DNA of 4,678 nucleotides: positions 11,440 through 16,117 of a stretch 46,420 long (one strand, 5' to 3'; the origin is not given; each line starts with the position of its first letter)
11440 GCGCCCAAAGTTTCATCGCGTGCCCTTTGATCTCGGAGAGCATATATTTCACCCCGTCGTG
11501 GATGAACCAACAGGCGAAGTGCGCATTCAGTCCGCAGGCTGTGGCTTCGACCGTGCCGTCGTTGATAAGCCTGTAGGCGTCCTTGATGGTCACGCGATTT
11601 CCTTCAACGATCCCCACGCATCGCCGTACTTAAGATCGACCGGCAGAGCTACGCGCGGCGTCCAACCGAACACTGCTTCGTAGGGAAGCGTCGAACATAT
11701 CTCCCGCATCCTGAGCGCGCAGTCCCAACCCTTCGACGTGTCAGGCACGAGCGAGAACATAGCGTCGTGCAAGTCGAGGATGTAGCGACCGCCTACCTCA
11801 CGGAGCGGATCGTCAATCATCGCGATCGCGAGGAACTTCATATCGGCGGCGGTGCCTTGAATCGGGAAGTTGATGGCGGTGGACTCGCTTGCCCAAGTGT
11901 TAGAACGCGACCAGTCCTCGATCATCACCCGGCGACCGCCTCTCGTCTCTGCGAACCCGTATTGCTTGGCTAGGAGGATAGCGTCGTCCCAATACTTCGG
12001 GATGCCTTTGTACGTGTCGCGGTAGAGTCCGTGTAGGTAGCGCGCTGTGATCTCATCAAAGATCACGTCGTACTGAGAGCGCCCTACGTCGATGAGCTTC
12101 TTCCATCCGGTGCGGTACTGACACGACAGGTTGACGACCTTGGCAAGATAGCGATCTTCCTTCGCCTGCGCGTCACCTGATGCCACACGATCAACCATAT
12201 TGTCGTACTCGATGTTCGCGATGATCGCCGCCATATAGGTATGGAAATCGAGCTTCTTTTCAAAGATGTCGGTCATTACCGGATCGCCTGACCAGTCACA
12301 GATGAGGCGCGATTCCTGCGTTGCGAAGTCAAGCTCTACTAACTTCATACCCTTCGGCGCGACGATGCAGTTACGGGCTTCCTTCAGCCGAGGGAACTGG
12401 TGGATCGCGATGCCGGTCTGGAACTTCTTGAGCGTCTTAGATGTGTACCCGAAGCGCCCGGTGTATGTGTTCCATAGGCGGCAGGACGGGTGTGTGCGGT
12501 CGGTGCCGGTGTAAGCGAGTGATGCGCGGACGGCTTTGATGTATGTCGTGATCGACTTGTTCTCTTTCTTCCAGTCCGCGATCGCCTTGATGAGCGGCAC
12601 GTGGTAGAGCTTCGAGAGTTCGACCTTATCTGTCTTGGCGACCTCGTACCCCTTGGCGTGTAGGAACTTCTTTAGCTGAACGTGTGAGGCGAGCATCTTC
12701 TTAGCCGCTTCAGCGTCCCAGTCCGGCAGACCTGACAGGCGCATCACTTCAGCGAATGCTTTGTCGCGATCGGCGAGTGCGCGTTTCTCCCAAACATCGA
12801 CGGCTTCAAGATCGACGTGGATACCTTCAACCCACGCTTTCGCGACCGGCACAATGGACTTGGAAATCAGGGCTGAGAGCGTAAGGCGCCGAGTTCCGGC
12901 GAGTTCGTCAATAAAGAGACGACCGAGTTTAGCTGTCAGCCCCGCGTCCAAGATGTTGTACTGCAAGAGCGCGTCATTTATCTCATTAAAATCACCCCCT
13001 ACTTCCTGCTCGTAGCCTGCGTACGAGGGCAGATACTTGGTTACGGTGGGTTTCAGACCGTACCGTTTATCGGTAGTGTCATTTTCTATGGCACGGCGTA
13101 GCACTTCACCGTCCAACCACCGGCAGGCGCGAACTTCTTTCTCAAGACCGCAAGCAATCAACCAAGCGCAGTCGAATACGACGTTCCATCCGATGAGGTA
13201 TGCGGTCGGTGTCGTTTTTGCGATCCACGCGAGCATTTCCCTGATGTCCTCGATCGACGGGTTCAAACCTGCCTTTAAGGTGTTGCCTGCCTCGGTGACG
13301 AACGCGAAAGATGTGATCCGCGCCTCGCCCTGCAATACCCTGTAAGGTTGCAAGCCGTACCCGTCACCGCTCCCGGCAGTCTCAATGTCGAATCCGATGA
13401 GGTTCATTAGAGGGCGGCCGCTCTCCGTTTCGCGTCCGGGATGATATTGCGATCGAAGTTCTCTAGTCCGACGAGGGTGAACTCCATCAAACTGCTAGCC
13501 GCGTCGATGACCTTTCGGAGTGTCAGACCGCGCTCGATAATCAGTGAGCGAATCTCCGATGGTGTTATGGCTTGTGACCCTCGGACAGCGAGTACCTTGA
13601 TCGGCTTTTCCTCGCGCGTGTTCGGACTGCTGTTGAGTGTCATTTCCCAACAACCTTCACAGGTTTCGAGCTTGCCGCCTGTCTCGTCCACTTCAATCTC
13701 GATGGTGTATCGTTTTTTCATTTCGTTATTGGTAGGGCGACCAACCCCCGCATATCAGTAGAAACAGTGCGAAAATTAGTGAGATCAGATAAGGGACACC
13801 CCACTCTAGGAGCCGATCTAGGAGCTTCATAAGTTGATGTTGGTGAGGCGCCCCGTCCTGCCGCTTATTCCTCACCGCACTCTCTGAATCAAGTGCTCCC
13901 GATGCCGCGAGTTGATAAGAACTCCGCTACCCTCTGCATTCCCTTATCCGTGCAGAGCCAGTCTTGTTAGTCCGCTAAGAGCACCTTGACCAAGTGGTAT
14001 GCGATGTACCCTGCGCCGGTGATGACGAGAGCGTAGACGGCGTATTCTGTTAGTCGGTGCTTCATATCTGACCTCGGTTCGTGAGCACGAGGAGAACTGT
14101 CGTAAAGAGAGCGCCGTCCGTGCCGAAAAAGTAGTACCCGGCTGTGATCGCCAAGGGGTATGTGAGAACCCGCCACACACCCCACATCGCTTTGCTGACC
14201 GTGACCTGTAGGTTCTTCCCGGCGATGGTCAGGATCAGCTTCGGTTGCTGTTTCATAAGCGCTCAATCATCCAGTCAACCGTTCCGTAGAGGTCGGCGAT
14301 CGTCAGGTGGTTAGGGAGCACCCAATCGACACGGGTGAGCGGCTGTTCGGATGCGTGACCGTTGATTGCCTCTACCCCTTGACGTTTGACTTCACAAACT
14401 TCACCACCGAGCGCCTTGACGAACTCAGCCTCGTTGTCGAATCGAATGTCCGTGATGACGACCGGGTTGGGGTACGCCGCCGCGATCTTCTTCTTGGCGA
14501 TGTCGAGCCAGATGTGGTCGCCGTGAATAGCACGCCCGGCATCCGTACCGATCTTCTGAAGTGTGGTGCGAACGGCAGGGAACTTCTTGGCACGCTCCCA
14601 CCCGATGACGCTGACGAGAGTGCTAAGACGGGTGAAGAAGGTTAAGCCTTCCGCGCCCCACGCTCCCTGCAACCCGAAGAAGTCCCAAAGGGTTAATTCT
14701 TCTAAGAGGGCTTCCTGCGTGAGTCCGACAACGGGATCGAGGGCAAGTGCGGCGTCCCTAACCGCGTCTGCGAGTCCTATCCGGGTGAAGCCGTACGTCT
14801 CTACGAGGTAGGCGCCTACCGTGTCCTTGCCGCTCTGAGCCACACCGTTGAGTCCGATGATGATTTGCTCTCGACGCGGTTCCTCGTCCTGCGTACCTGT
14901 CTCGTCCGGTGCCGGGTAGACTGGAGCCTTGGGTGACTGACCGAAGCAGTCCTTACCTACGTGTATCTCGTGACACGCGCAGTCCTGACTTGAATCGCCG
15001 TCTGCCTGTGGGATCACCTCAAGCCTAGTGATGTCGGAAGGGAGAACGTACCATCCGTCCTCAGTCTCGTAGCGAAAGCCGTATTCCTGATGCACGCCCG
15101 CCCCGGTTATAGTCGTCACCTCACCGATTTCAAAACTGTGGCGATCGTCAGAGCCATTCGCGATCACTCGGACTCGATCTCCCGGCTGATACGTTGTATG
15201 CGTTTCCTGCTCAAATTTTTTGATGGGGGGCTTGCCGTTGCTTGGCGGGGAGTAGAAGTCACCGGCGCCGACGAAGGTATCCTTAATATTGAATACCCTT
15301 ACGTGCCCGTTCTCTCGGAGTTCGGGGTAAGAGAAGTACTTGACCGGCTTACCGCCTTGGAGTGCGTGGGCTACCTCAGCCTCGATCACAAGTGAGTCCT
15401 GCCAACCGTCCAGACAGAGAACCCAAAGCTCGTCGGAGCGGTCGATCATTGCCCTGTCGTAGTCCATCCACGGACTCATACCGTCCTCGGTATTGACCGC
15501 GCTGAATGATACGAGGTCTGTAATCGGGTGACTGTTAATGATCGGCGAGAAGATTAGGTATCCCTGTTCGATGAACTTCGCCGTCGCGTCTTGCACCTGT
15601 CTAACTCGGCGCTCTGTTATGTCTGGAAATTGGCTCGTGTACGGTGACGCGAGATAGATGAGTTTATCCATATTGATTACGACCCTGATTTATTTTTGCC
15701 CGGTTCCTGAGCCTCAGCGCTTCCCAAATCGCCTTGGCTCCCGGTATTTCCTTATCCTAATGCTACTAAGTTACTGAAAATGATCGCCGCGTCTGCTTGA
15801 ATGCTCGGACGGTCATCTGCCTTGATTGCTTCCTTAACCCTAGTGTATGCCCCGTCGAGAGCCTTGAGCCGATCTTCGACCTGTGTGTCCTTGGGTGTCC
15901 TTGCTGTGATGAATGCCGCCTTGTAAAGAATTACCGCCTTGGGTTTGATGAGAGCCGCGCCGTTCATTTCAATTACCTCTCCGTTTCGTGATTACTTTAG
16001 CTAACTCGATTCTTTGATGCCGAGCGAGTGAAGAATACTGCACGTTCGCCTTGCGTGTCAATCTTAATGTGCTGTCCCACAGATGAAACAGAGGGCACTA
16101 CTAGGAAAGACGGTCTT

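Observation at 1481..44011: Dispersed palindrome-containing motif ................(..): at least 11 copies, concentrated at the starts of transcription units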

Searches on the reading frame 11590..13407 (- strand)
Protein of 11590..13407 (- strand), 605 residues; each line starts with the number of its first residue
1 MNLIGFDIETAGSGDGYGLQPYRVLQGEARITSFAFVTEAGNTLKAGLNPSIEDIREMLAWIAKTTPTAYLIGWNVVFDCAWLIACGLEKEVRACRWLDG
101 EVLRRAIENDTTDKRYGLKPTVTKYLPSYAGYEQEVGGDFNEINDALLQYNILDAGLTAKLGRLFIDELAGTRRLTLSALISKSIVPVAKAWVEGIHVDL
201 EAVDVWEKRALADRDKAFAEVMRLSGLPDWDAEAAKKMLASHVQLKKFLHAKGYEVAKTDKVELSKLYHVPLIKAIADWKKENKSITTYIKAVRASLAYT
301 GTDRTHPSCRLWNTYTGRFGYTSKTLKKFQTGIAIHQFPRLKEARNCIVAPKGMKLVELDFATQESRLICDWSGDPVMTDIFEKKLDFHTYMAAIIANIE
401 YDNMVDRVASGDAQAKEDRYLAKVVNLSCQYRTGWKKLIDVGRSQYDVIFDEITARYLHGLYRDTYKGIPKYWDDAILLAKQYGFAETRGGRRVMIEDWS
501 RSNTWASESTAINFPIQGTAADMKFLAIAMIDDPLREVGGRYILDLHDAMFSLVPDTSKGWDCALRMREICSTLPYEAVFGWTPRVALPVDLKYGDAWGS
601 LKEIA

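Call 14: search_protein_families(library=pfam, proteins=[window:11590-13407:-], max_evalue=0.01)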
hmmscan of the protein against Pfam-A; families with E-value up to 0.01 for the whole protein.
window:11590-13407:- (605 aa): 1 family
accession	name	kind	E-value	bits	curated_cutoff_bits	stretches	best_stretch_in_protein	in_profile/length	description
PF00476.26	DNA_pol_A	-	2.1e-41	142.6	34.3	1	237-599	40-380/381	DNA polymerase family A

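Call 24: find_related_loci(query=window:11590-13407:-, collection=viral_contigs, flank=10000)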
Query window:11590-13407:- (605 aa) in viral_contigs; peptide patterns used: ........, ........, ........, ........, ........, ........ (x = any residue, [..] = any of these).
7 stretches matched a pattern; 1 encode a relative of the query (tblastn E <= 1e-3); 1 distinct loci.
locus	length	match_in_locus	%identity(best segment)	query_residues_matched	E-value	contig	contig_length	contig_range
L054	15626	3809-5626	74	1-604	0e+0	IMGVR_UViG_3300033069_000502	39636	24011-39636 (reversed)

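Call 37: find_homologous_proteins(query=window:11590-13407:-, max_evalue=1e-60)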
Query window:11590-13407:- (605 aa): 47 proteins with E <= 1e-60 among 8000 candidates.
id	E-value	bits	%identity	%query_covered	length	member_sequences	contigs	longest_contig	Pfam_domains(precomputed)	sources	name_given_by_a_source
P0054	0.0e+0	1399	100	100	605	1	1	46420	PF00476.27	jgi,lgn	jgi:DNA polymerase I-like protein with 3'-5' exonuclease and polymerase domains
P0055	0.0e+0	1054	76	100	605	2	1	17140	PF00476.27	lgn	-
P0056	0.0e+0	1030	74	100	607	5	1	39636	PF00476.27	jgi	-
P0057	6.3e-293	991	72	100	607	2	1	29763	PF00476.27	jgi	jgi:DNA polymerase I-like protein with 3'-5' exonuclease and polymerase domains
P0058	8.5e-291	984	72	100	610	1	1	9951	PF00476.27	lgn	-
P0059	5.5e-266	902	66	100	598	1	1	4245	PF00476.27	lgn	-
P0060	1.8e-265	901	66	100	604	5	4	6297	PF00476.27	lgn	-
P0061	3.0e-256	870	64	100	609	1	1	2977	PF00476.27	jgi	jgi:DNA polymerase I-like protein with 3'-5' exonuclease and polymerase domains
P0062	4.5e-256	870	64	100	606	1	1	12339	PF00476.27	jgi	jgi:DNA polymerase I-like protein with 3'-5' exonuclease and polymerase domains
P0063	2.8e-253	860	63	100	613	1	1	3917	PF00476.27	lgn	-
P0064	1.0e-252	858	64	100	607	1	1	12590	PF00476.27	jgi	jgi:DNA polymerase I-like protein with 3'-5' exonuclease and polymerase domains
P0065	1.5e-251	855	63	100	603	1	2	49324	PF00476.27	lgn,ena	-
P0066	3.5e-248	844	63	100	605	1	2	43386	PF00476.27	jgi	jgi:DNA polymerase-1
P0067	1.3e-247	842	62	100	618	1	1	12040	PF00476.27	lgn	-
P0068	1.9e-247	841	61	100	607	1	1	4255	PF00476.27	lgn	-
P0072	1.1e-237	809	60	100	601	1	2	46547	PF00476.27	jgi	jgi:DNA polymerase I-like protein with 3'-5' exonuclease and polymerase domains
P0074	2.1e-236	805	60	100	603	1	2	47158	PF00476.27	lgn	-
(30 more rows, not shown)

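Call 38: find_encoding_contigs(protein=P0066, flank=10000, max_places=1)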
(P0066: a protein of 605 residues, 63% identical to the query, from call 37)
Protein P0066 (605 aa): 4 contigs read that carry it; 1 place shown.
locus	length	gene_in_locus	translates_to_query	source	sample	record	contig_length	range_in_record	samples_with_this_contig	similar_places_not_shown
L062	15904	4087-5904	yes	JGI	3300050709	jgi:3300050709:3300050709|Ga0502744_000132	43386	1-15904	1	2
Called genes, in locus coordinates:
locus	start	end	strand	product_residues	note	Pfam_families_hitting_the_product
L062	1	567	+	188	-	?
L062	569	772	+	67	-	-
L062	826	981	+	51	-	-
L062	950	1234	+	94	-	-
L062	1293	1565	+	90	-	-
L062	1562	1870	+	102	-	-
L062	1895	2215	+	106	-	-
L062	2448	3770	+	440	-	PF09152:DUF1937, PF14359:DUF4406 (faint), PF24963:DUF7768 (faint), PF21448:DNMK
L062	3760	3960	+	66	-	-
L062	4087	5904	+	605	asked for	PF00476:DNA_pol_A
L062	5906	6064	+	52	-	-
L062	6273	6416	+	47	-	-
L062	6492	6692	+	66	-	-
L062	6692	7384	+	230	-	PF12705:PDDEXK_1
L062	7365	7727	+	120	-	-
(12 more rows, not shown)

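Call 39: find_encoding_contigs(protein=P0057, flank=10000, max_places=1)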
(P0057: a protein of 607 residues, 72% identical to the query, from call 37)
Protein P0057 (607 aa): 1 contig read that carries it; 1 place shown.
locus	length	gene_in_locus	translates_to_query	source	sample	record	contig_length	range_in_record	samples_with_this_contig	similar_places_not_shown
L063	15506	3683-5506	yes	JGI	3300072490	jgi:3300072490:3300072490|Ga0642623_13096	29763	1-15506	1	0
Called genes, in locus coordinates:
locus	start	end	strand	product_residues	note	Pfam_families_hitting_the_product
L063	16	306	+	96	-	-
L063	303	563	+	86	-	-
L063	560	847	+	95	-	-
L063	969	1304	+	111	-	-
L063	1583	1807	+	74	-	-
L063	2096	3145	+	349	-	PF09152:DUF1937 (faint), PF21448:DNMK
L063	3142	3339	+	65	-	-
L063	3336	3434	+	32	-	-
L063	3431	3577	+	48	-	-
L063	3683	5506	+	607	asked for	PF00476:DNA_pol_A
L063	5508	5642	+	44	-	-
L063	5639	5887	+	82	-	-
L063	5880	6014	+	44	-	-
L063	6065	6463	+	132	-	-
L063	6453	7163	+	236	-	PF12705:PDDEXK_1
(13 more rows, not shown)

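Call 40: find_encoding_contigs(protein=P0055, flank=10000, max_places=1)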
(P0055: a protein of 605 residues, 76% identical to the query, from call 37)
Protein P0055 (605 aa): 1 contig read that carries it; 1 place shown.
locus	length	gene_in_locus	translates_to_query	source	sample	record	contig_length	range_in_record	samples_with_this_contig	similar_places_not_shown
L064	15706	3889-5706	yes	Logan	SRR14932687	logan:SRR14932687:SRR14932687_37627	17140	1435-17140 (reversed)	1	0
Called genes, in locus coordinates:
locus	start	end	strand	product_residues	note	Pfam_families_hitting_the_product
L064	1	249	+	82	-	?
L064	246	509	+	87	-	-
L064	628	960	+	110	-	-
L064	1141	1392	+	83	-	-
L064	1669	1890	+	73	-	-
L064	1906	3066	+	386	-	PF09152:DUF1937, PF14359:DUF4406 (weak), PF24963:DUF7768 (faint), PF18909:dGTP_diPhyd_N (weak)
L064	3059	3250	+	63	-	-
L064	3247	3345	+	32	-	-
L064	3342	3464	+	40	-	-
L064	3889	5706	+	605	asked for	PF00476:DNA_pol_A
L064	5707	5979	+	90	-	-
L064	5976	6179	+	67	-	-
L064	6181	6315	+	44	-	-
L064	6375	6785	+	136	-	-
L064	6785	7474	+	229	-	PF12705:PDDEXK_1, PF01930:Cas_Cas4 (faint)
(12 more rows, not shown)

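Call 54: find_encoding_contigs(protein=P0072, flank=10000, max_places=1)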
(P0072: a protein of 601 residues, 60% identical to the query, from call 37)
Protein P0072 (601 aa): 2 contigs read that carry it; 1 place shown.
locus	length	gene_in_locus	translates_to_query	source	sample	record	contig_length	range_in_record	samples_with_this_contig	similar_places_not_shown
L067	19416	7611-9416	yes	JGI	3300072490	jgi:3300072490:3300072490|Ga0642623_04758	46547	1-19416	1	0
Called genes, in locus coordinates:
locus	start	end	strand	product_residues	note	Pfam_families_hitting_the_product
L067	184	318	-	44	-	-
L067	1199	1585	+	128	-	-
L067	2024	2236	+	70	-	-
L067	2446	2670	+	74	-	-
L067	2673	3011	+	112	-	-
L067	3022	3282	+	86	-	-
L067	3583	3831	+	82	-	-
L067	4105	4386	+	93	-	-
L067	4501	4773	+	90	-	-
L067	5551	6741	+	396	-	PF09152:DUF1937, PF14359:DUF4406 (weak), PF21448:DNMK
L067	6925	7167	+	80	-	-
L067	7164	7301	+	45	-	-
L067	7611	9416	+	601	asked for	PF00476:DNA_pol_A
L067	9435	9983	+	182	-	-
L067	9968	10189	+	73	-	-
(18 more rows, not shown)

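Call 55: find_encoding_contigs(protein=P0074, flank=10000, max_places=1)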
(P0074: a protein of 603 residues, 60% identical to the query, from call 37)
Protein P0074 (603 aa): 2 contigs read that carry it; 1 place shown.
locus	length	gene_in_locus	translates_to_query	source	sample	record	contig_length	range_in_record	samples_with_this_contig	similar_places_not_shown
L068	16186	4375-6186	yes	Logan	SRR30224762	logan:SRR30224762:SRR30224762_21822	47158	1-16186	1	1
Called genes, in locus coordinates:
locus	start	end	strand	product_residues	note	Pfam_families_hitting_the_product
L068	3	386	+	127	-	?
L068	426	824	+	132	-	-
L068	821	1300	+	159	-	-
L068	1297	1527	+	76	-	-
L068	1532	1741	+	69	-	-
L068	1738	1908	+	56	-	-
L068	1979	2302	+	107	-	-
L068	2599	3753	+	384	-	PF09152:DUF1937, PF24963:DUF7768 (weak), PF21448:DNMK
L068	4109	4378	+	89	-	-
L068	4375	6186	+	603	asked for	PF00476:DNA_pol_A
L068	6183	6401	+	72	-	-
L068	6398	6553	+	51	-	-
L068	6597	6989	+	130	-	-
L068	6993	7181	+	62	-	-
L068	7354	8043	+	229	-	PF12705:PDDEXK_1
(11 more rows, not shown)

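Call 63: find_related_loci(query=A3, collection=genome_contigs, flank=10000)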
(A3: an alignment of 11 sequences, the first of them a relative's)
Query A3 (605 aa) in genome_contigs; peptide patterns used: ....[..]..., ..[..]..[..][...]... (x = any residue, [..] = any of these).
600 stretches matched a pattern (row limit reached: there are more); 589 encode a relative of the query (tblastn E <= 1e-3); the best 80 are kept; 80 distinct loci.
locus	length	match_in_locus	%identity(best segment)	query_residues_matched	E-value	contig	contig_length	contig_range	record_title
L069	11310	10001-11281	28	149-581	1e-30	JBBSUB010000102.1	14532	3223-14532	MAG: Chitinophagales bacterium isolate SVL2_sbin.35 SVL2_sbin.35_k141_432492_length_14532_cov_19.3164, whole genome shot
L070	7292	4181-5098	30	258-579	4e-30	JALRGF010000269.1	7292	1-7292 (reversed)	MAG: Verrucomicrobiales bacterium isolate LJ.3 LJ_1743617, whole genome shotgun sequence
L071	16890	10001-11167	26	149-550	1e-29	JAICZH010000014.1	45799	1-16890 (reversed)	MAG: Chitinophagaceae bacterium isolate LS_ISSM_2_bin.86 k141_2689554_length_45799_cov_22.7198, whole genome shotgun seq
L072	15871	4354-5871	27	72-598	9e-30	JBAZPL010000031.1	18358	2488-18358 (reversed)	MAG: Candidatus Krumholzibacteriia bacterium isolate SO_2017_SWC_29 scaffold_2575_c1_LP-4_2017, whole genome shotgun seq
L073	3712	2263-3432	27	149-550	4e-29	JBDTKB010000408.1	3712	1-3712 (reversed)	MAG: Ginsengibacter sp. isolate cluster2_bin.67 k127_3689812, whole genome shotgun sequence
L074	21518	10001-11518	24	72-582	4e-29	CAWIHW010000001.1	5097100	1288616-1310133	MAG: uncultured Chitinophagaceae bacterium isolate MFD05502.bin.1.175 genome assembly, contig: contig_32740, whole genom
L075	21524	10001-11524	25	72-598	6e-29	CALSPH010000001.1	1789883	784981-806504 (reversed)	MAG: uncultured Bacteroidia bacterium isolate L_MB150 genome assembly, contig: contig_32202_L_MB150, whole genome shotgu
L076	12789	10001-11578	27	51-598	6e-29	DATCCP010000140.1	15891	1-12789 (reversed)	MAG TPA_asm: Candidatus Krumholzibacteriaceae bacterium isolate SMAG_U7702 k141_168123, whole genome shotgun sequence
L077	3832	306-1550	28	149-575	3e-29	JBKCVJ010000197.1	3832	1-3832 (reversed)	MAG: Sphingobacteriales bacterium isolate samp_2047_semibin_487 samp_2047_2816999, whole genome shotgun sequence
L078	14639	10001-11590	26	2-550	4e-29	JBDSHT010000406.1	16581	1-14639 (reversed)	MAG: Ginsengibacter sp. isolate cluster1_bin.282 k127_1369759, whole genome shotgun sequence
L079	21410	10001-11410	28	73-555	4e-29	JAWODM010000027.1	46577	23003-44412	MAG: Candidatus Krumholzibacteriales bacterium isolate BLK5-2.bin.162 k191_2485486, whole genome shotgun sequence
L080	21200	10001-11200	27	144-555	9e-29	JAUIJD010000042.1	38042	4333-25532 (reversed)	MAG: Verrucomicrobiia bacterium isolate Co_bin.296 NODE_6815_length_38042_cov_18.073955, whole genome shotgun sequence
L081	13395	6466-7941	26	64-551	1e-28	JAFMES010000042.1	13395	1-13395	MAG: Chitinophagaceae bacterium isolate CPBay_Sum0_6G08_78 NODE_3841_length_13395_cov_6.137481, whole genome shotgun seq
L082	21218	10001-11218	28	145-556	3e-28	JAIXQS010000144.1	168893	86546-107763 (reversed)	MAG: Verrucomicrobiaceae bacterium isolate C4_MAG_00036 pond_C4_MAG_00036_000000000057, whole genome shotgun sequence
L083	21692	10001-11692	24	4-581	4e-28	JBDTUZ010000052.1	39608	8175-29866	MAG: Ginsengibacter sp. isolate cluster3_bin.56 NODE_2648_length_39608_cov_85.425429, whole genome shotgun sequence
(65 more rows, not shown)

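Call 84: search_dna_similar(query=window:11590-13407:-, collection=phages, mode=protein, max_rows=15)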
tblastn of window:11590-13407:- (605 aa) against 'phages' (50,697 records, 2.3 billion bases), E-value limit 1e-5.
Records with a match: 1209; places in all: 1210; records where one place covers at least 80% of the query: 143.
Best place of each record, by identity: <60% 1209.
By first word of the organism name: Mycobacterium 437; Microbacterium 253; Gordonia 104; Vibrio 71; Enterococcus 49; Rhodococcus 45; Clostridium 41; Bacillus 35; Bacteriophage 24; Bacteroides 22; and 41 more.
By host as written in the record: Mycobacterium smegmatis mc2 155 316; Microbacterium foliorum NRRL B-24224 SEA 117; Microbacterium foliorum NRRL B-24224 110; - 65; Mycobacterium smegmatis mc#155 65; Gordonia terrae 3612 41; Gordonia rubripertincta NRRL B-16540 39; Rhodococcus erythropolis RIA 643 37; and 171 more.
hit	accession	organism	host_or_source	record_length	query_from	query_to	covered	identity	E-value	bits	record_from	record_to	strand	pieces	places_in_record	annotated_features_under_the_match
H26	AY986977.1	Xanthomonas phage Xp15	-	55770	1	602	100%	30.2%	2e-65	238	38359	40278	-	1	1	possible DNA polymerase subunit | possible DNA binding protein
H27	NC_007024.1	Xanthomonas phage Xp15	Xanthomonas campestris pv. pelargonii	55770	1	602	100%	30.2%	2e-65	238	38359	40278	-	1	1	possible DNA polymerase subunit | DNA binding protein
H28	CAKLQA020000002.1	Acinetobacter phage MD-2021a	not known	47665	1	602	100%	29.6%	7e-66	239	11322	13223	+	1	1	polA: DNA polymerase I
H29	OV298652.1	Acinetobacter phage MD-2021a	not known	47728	1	602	100%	29.6%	7e-66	239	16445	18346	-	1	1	polA: DNA polymerase I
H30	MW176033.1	Acinetobacter phage Effie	Acinetobacter calcoaceticus ATCC23055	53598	1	602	100%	29.3%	8e-65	236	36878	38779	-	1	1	490: hypothetical protein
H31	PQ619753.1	Acinetobacter phage HHU4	Acinetobacter baumannii H4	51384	1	602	100%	29.2%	9e-66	239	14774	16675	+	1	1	DNA polymerase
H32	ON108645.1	Mycobacterium phage NoShow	Mycobacterium smegmatis mc#155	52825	4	604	99%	23.6%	2e-19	99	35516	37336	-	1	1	52: DNA polymerase I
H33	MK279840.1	Mycobacterium phage JacoRen57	Mycobacterium smegmatis mc2 155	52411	4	604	99%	23.5%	7e-24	113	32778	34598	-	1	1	41: DNA polymerase I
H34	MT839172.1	Bacteriophage sp.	human fecal samples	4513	57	598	90%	26.0%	1e-20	102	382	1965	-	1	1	record has no annotation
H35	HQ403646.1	Gordonia phage GTE2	Gordonia terrae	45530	2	604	100%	23.0%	3e-20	101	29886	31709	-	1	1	DNA polymerase I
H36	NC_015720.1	Gordonia phage GTE2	Gordonia terrae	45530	2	604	100%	23.0%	3e-20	101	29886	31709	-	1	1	DNA polymerase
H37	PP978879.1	Gordonia phage HippoPololi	Gordonia rubripertincta NRRL B-16540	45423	4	604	99%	22.9%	2e-23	112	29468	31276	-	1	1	40: DNA polymerase I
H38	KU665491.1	Bacillus phage Mgbh1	Bacillus sp. MGK1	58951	2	555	92%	24.5%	2e-20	102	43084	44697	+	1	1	DNA-directed DNA polymerase-like protein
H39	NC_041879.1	Bacillus phage Mgbh1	Bacillus sp. MGK1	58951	2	555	92%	24.5%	2e-20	102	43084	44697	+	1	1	DNA polymerase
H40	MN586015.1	Gordonia phage Lauer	Gordonia rubripertincta NRRL B-16540 SEA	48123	49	604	92%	24.3%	2e-18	96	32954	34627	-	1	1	41: DNA polymerase I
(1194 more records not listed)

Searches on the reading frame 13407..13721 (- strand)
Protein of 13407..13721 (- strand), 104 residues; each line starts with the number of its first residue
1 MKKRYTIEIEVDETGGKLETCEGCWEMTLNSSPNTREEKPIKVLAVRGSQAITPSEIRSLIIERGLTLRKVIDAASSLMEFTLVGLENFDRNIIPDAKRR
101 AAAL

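Call 43: search_protein_families(library=pfam, proteins=[window:13407-13721:-], max_evalue=5)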
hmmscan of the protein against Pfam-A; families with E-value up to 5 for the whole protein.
window:13407-13721:- (104 aa): 1 family
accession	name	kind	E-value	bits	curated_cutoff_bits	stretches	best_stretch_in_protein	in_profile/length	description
PF20582.4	UPF0758_N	-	0.025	15.1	27.1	1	36-88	6-56/77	UPF0758 N-terminal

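Call 44: search_protein_families(library=phrogs, proteins=[window:13407-13721:-], max_evalue=0.1)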
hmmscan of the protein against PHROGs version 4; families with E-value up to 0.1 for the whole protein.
window:13407-13721:- (104 aa): 0 families

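Call 60: search_protein_families(library=ncbifam, proteins=[window:13407-13721:-], max_evalue=1)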
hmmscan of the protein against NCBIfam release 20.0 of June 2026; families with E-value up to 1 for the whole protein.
window:13407-13721:- (104 aa): 0 families

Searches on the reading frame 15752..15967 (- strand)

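Call 43: search_protein_families(library=pfam, proteins=[window:15752-15967:-], max_evalue=5)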
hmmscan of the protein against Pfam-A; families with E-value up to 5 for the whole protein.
window:15752-15967:- (71 aa): 0 families

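Call 44: search_protein_families(library=phrogs, proteins=[window:15752-15967:-], max_evalue=0.1)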
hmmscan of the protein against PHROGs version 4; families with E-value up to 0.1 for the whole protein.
window:15752-15967:- (71 aa): 2 families
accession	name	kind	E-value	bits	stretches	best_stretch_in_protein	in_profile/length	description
phrog_29354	-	unknown function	0.044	15.1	1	17-55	29-64/83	-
phrog_577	-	moron, auxiliary metabolic gene and host takeover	0.05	14.5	1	5-68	3-64/128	Doc-like toxin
